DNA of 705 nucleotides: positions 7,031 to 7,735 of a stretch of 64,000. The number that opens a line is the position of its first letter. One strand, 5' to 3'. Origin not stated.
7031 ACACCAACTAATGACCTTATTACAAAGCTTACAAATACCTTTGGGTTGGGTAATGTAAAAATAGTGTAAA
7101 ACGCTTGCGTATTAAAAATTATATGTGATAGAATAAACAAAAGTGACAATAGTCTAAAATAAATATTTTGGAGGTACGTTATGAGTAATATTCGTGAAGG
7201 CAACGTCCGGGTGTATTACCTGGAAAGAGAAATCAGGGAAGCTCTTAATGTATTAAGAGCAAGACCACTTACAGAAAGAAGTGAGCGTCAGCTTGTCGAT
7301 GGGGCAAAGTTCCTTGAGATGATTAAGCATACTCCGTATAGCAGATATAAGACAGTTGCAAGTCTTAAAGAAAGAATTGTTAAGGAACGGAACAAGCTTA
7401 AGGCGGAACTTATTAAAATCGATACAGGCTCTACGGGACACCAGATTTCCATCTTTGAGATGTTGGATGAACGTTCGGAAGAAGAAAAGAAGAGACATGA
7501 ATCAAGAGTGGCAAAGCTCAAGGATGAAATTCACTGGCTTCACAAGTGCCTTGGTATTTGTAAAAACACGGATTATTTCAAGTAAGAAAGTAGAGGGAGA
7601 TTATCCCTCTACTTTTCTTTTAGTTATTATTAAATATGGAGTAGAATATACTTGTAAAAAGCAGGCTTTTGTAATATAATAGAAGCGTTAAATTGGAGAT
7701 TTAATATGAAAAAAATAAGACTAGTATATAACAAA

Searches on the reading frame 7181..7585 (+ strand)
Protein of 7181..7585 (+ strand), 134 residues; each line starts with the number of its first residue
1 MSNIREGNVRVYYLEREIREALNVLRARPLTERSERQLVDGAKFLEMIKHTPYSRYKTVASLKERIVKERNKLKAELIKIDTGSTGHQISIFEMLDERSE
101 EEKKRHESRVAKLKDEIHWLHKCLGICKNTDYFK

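Call 67: search_protein_families(library=pfam, proteins=[window:7181-7585:+], max_evalue=0.001)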
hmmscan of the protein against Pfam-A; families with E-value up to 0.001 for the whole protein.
window:7181-7585:+ (134 aa): 0 families

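Call 80: search_protein_families(library=phrogs, proteins=[window:7181-7585:+], max_evalue=0.01)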
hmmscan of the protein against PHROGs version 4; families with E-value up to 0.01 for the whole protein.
window:7181-7585:+ (134 aa): 1 family
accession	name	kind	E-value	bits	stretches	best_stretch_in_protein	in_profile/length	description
phrog_10490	-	unknown function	0.0013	20.1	1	65-118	7-59/95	-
